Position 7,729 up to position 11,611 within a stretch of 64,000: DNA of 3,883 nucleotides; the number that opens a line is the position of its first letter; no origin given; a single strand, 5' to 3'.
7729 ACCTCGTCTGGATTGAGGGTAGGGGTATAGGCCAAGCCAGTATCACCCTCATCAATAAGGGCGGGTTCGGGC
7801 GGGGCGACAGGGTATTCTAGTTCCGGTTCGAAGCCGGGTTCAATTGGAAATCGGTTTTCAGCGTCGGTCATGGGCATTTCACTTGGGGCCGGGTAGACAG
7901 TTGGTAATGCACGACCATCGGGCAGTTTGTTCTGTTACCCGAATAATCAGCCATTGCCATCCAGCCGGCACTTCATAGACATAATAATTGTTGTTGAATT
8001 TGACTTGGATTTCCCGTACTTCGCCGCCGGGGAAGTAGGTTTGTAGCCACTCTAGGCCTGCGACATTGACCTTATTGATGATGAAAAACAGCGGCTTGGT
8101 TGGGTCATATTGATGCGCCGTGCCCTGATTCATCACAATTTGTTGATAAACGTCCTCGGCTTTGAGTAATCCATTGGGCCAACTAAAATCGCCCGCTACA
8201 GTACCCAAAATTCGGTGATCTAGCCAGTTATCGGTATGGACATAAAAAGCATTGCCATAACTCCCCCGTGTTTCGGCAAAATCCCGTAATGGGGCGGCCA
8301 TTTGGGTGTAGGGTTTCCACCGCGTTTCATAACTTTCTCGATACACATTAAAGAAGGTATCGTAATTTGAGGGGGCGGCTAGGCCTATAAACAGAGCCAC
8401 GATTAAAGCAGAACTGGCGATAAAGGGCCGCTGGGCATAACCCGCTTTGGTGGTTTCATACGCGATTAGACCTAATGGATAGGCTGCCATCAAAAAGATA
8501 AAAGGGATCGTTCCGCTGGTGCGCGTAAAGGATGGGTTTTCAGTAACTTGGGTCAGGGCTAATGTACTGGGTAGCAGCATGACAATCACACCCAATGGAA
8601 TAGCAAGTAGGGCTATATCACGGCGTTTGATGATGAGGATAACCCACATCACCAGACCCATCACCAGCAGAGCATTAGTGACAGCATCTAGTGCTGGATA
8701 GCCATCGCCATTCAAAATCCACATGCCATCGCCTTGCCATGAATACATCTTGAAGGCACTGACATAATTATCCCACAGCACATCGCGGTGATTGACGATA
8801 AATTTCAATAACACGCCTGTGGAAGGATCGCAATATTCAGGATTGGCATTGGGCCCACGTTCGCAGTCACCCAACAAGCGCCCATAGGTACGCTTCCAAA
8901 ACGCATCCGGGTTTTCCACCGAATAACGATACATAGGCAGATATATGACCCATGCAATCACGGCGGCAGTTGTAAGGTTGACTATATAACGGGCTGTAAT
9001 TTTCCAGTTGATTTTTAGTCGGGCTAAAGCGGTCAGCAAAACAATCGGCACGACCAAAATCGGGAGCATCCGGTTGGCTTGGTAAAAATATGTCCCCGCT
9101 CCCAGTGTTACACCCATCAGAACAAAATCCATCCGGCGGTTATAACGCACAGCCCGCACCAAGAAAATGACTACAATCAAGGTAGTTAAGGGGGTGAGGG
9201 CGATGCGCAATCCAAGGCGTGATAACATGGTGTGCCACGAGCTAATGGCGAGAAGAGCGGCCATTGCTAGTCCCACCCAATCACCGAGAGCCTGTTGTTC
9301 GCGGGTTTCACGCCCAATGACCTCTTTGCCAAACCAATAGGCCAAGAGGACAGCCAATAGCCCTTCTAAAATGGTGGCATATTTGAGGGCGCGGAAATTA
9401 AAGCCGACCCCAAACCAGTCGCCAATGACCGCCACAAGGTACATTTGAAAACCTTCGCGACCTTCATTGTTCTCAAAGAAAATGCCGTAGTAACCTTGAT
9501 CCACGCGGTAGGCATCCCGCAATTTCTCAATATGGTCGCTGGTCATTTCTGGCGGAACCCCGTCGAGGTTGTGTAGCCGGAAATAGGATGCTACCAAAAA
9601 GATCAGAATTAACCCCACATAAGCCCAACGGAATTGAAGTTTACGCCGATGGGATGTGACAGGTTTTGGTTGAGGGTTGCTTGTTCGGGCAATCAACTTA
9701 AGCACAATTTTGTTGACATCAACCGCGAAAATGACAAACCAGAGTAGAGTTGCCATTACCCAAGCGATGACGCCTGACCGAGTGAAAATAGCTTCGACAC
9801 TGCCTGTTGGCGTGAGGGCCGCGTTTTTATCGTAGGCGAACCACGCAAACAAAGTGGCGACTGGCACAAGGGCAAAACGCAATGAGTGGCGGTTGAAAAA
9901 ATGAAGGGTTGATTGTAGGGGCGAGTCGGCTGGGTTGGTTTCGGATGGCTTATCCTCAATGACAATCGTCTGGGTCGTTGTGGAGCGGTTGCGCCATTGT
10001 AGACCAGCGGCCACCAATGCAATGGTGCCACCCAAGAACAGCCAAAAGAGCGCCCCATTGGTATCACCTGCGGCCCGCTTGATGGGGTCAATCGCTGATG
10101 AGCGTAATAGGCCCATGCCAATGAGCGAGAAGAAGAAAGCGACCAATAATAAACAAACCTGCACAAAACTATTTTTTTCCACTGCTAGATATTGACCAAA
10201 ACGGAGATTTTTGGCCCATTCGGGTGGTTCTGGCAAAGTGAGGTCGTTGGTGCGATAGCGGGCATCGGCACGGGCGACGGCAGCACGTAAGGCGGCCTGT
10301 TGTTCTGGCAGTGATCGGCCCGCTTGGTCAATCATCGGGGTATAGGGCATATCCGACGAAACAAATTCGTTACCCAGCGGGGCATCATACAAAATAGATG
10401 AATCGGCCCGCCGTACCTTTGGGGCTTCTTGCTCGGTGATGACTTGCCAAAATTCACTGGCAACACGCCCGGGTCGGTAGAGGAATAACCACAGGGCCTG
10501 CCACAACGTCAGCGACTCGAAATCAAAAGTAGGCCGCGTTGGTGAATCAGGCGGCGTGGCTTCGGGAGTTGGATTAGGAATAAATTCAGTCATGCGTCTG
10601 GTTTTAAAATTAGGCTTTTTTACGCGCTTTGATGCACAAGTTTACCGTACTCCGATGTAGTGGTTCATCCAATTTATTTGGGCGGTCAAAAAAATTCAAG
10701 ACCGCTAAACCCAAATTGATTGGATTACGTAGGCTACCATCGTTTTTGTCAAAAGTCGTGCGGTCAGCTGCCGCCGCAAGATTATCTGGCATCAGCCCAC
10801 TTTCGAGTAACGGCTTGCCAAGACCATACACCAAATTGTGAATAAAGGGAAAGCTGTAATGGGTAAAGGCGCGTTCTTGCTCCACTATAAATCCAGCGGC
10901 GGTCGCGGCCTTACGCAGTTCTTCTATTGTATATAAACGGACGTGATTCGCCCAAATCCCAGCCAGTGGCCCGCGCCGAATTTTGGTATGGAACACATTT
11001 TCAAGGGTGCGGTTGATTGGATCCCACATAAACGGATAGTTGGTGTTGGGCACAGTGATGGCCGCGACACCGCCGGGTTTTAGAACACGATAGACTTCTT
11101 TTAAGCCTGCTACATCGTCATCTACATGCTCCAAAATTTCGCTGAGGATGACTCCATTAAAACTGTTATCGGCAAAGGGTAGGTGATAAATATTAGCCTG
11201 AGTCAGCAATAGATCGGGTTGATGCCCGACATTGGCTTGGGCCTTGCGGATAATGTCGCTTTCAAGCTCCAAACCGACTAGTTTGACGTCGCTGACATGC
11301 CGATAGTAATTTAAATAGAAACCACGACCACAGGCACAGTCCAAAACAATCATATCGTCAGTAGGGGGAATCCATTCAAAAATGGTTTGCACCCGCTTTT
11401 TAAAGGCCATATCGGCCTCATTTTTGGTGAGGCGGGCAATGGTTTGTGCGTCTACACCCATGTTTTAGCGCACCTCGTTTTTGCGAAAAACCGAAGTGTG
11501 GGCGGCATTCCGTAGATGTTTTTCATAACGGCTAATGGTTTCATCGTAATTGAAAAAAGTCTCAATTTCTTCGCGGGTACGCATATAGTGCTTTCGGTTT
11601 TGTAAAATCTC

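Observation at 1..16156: Tightly packed locus with four to five GT-C-type polytopic proteins, one GT4, a methyltransferase and a flippase-like protein: candidate uncharacterised envelope glycosylation system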

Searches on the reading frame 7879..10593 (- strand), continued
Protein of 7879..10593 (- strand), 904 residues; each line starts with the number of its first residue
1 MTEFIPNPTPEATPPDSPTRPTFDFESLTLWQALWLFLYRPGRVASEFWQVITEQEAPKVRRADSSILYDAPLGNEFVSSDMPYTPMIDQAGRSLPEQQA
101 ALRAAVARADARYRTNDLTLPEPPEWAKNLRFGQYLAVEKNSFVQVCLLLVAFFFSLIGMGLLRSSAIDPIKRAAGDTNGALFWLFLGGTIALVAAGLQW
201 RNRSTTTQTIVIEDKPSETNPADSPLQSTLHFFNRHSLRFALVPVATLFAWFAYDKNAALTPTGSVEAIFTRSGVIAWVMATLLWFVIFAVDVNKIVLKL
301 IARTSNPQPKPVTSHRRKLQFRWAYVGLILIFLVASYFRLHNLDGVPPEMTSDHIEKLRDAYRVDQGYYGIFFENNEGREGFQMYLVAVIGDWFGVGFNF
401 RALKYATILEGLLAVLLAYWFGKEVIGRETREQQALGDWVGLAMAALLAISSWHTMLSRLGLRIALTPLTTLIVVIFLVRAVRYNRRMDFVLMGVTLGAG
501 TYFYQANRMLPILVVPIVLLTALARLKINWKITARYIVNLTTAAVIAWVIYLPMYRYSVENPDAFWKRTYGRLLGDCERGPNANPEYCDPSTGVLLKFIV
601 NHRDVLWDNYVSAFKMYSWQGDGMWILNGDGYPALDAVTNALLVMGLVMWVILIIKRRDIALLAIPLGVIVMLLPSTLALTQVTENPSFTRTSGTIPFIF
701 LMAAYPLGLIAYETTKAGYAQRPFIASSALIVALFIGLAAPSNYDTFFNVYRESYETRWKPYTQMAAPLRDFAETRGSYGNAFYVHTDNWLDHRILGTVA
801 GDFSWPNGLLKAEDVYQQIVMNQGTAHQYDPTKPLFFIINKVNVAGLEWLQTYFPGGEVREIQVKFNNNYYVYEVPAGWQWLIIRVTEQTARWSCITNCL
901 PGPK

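Call 32: predict_structure(alignment_id=A1)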
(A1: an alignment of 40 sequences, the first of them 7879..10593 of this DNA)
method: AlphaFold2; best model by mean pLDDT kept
length: 904 residues; sequences in the alignment: 40
mean_pLDDT: 81.8   pTM: 0.81
mean pLDDT of the five models: 81.8, 80.5, 80.3, 78.1, 77.4
residues with pLDDT >= 90: 433; 70-90: 285; 50-70: 100; < 50: 86
segments of 3 or more residues with pLDDT < 50: 1-21, 54-91, 110-119, 313-317, 900-904
pLDDT, mean of each block of 10 residues (from residue 1): 36 42 68 74 71 51 37 37 40 61 58 43 79 82 95 98 94 93 97 91 58 51 77 87 96 90 77 89 96 87 65 50 92 96 76 84 83 66 87 88 91 97 92 93 98 90 83 97 94 95 84 97 90 94 96 88 77 63 60 87 91 92 68 93 97 93 97 88 77 94 98 91 93 97 92 81 89 95 86 89 90 92 94 95 93 92 85 91 76 55 43
secondary structure, 60 per line:
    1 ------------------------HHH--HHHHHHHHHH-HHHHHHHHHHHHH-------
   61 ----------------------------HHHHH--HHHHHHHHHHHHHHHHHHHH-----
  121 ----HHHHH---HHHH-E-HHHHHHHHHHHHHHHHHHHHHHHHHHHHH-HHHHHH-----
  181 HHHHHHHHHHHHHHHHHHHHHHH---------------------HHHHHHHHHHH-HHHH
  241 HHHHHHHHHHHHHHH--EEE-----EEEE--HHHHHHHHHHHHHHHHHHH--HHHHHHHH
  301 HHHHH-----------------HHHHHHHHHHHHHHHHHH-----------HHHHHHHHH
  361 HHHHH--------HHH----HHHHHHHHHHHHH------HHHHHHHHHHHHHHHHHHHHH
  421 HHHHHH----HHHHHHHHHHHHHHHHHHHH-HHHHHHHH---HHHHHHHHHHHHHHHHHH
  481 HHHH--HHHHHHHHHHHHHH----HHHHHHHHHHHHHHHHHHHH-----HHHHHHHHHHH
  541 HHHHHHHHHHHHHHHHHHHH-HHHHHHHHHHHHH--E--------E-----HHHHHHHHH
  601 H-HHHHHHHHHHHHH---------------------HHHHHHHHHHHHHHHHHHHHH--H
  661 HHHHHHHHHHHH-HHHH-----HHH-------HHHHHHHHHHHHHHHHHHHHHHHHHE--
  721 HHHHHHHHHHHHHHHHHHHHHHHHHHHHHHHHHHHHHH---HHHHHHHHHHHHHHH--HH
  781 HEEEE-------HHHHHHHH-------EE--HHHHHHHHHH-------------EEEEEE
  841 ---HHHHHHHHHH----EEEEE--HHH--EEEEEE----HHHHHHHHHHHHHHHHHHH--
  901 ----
elements in order (helices of 4 or more, strands of 3 or more residues): H30-39 H41-53 H89-93 H96-115 H125-129 H133-136 H140-168 H170-175 H181-203 H225-235 H237-255 E258-260 E266-269 H272-290 H293-305 H323-340 H352-365 H381-393 H400-426 H431-450 H452-459 H463-484 H487-500 H505-524 H530-560 H562-574 H592-601 H603-615 H637-657 H660-672 H674-677 H693-717 H721-758 H762-776 E782-785 H793-800 H812-821 E835-840 H844-853 E858-862 E870-875 H880-898

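Call 35: fold_search(model_id=the predicted structure, library=pdb)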
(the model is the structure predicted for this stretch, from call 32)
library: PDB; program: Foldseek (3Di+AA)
matches with E <= 10: 494; with E <= 0.001: 19
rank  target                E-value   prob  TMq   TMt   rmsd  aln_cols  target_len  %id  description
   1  7oci_F                5.8e-07  1.00  0.32  0.43  14.2       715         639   12  Cryo-EM structure of yeast Ost6p containing oligosaccharyltransferase complex (released 2022-02-16)
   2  5f15                  1.2e-06  1.00  0.34  0.52  12.3       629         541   12  Crystal Structure of ArnT from Cupriavidus metallidurans bound to Undecaprenyl phosphate (released 2016-02-17)
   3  6ezn_F                1.9e-06  1.00  0.35  0.47  11.6       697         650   11  Cryo-EM structure of the yeast oligosaccharyltransferase (OST) complex (released 2018-01-17)
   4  8age_A                4.5e-06  1.00  0.36  0.48  11.0       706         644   11  Structure of yeast oligosaccharylransferase complex with acceptor peptide bound (released 2022-12-07)
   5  6s7o_A                7.6e-06  1.00  0.37  0.48  10.8       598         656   11  Cryo-EM structure of human oligosaccharyltransferase complex OST-A (released 2019-12-18)
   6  6gxc_A                9.2e-06  1.00  0.33  0.41  10.2       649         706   12  Bacterial oligosaccharyltransferase PglB in complex with an inhibitory peptide and a reactive lipid-linked oligosaccha (released 2018-11-14)
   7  8pn9_A                1.7e-05  1.00  0.35  0.47  11.3       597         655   11  Structure of human oligosaccharyltransferase OST-A complex bound to NGI-1 (released 2024-05-08)
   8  8b6l_I                1.7e-05  1.00  0.37  0.46  11.4       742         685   10  Subtomogram average of the human Sec61-TRAP-OSTA-translocon (released 2022-12-07)
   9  6s7t_A                2.2e-05  1.00  0.35  0.43  11.9       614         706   10  Cryo-EM structure of human oligosaccharyltransferase complex OST-B (released 2019-12-18)
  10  8agb_A                3.3e-05  1.00  0.32  0.43  15.2       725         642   12  Structure of yeast oligosaccharylransferase complex with lipid-linked oligosaccharide bound (released 2022-12-07)
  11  5ogl_A                3.8e-05  1.00  0.33  0.41  12.6       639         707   12  Structure of bacterial oligosaccharyltransferase PglB in complex with an acceptor peptide and an lipid-linked oligosac (released 2017-10-25)
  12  6c26_A                4.8e-05  1.00  0.29  0.38  15.5       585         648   12  The Cryo-EM structure of a eukaryotic oligosaccharyl transferase complex (released 2018-01-31)
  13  6ftg_5                7.7e-05  1.00  0.35  0.47  13.1       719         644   10  Subtomogram average of OST-containing ribosome-translocon complexes from canine rough microsomal membranes (released 2018-03-21)
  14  3rce_A                8.0e-05  1.00  0.33  0.41  12.3       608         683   10  Bacterial oligosaccharyltransferase PglB (released 2011-06-15)
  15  8if8_B                1.2e-04  1.00  0.20  0.27  19.4       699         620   12  Arabinosyltransferase AftA (released 2023-05-31)
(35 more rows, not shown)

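Call 57: search_protein_families(library=pfam, proteins=[window:7879-10593:-], max_evalue=5)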
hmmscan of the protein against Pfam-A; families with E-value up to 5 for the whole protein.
window:7879-10593:- (904 aa): 2 families
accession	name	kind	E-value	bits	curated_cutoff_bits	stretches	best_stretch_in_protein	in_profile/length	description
PF16177.11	ACAS_N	-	0.013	15.7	27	1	551-569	1-19/55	Acetyl-coenzyme A synthetase N-terminus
PF12412.13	DUF3667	-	0.1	12.6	27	1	30-48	4-22/45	Protein of unknown function (DUF3667)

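Call 77: search_solved_structures(query=A1, max_evalue=1)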
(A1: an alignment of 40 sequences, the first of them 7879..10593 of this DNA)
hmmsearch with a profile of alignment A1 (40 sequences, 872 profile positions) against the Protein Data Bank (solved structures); distinct sequences matched with E-value up to 1: 0.

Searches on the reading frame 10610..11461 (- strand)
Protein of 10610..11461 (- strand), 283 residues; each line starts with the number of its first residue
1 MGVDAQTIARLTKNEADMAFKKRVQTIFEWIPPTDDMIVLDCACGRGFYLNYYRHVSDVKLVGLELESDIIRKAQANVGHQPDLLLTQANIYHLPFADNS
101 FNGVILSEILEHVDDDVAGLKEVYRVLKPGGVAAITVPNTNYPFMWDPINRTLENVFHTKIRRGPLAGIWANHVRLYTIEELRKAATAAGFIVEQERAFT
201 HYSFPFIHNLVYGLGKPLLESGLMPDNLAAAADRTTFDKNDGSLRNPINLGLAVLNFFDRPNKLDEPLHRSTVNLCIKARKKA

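Call 6: search_protein_families(library=pfam, proteins=[window:10610-11461:-], max_evalue=0.01)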
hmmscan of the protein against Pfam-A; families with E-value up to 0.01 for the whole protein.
window:10610-11461:- (283 aa): 8 families
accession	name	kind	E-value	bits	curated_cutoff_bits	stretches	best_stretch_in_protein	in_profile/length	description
PF08241.18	Methyltransf_11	-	1.7e-19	70.6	21.2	1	40-135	1-95/95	Methyltransferase domain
PF13649.12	Methyltransf_25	-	2.8e-17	63.6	27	1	39-131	1-97/97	Methyltransferase domain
PF13847.12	Methyltransf_31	-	9.1e-15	55.1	27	1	34-147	2-120/145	Methyltransferase domain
PF13489.12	Methyltransf_23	-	9.8e-13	48.6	27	1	22-195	11-163/164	Methyltransferase domain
PF08242.18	Methyltransf_12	-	3e-10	41.1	30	1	40-132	1-97/98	Methyltransferase domain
PF01209.24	Ubie_methyltran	-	1.2e-09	38.4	20.1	1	36-133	48-149/233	ubiE/COQ5 methyltransferase family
PF07021.18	MetW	-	7.3e-07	29.4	21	1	25-140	5-112/193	Methionine biosynthesis protein MetW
PF02353.26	CMAS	-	0.0042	16.9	27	1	16-134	43-163/273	Mycolic acid cyclopropane synthetase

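Call 7: search_protein_families(library=ncbifam, proteins=[window:10610-11461:-], max_evalue=0.01)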
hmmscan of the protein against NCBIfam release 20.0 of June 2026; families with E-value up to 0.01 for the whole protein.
window:10610-11461:- (283 aa): 33 families (the best 25 are shown)
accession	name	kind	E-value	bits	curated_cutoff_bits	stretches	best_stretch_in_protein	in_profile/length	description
NF045667.1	MTase_DVU1556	equivalog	1.9e-15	56.9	155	1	31-136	18-120/213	DVU_1556 family methyltransferase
NF001244.0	PRK00216.1-5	equivalog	4.2e-12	45.9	216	1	26-135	39-153/236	bifunctional demethylmenaquinone methyltransferase/2-methoxy-6-polyprenyl-1,4-benzoquinol methylase UbiE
TIGR01934.1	MenG_MenH_UbiE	subfamily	8.1e-12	44.9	158.35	1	27-135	31-141/223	ubiquinone/menaquinone biosynthesis methyltransferase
NF047649.1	MTase_UXPK_star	exception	2.4e-09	36.6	460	1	38-132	80-178/283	methyltransferase/UXPK-star double selenoprotein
TIGR02081.1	metW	equivalog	2.5e-09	37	189.5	1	24-143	4-115/194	methionine biosynthesis protein MetW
NF041537.1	ArsM_AhpD_UU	exception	4.5e-09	35.5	510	1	38-133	79-178/345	arsenite methyltransferase/AhpD domain selenoprotein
NF041536.1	ArsM_DUF2284_UU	exception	4.9e-09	35.1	575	1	38-132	79-177/459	arsenite methyltransferase/DUF2284 domain selenoprotein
NF001241.0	PRK00216.1-2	equivalog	5.3e-09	36.1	327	1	38-136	54-148/231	demethylmenaquinone methyltransferase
NF001243.0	PRK00216.1-4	equivalog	1.3e-08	34.5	235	1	39-134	51-150/237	demethylmenaquinone methyltransferase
NF007610.0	PRK10258.1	equivalog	1.3e-08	34.5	342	1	21-136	28-139/251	malonyl-ACP O-methyltransferase BioC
NF045825.1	FAmtase_mtf2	equivalog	1.9e-08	33.9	400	1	39-132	62-155/248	fatty-acid O-methyltransferase Mtf2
TIGR02752.1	MenG_heptapren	equivalog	3.9e-08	33.1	419.85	1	39-134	49-148/231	demethylmenaquinone methyltransferase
NF040539.1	AST_met_ArsM_2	exception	4.7e-08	33.2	240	1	24-136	45-164/262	putative arsinothricin biosynthesis methyltransferase ArsM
NF008823.0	PRK11873.1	subfamily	8.1e-08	32.1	263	1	38-135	80-181/272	arsenite methyltransferase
TIGR01983.1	UbiG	equivalog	2.6e-07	30.2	102.95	1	32-141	46-157/228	bifunctional 2-polyprenyl-6-hydroxyphenol methylase/3-demethylubiquinol 3-O-methyltransferase UbiG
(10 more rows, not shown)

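Call 37: search_solved_structures(query=window:10610-11461:-, max_evalue=0.00001)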
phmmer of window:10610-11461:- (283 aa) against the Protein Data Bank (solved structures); distinct sequences matched with E-value up to 0.00001: 10.
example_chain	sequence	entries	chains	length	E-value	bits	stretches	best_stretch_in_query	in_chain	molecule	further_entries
3mgg_A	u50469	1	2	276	3.6e-10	42.9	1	38-135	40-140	Methyltransferase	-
6uak_A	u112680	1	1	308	2.6e-09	40.1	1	24-137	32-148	SAM dependent methyltransferase LahSB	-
3l8d_A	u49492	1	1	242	5.5e-09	39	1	36-137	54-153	Methyltransferase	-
6uv6_A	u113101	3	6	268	2.5e-08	36.8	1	26-135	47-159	D-glucose O-methyltransferase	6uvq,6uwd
3cc8_A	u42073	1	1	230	1.2e-07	34.6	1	39-227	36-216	Putative methyltransferase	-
3bus_A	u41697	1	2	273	1.2e-07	34.6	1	38-135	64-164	Methyltransferase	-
5wp5_A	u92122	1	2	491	3.6e-07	33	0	38-136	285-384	Phosphomethylethanolamine N-methyltransferase 2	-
5wp4_A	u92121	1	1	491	5.7e-07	32.4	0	38-135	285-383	Phosphoethanolamine N-methyltransferase 1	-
8ys9_A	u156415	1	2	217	6.7e-07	32.1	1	29-137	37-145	Phosphatidylethanolamine N-methyltransferase/phosphatidyl-N-methylethanolamine N-methyltra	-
7qcb_A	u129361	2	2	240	5.5e-06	29.2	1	35-160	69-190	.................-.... 27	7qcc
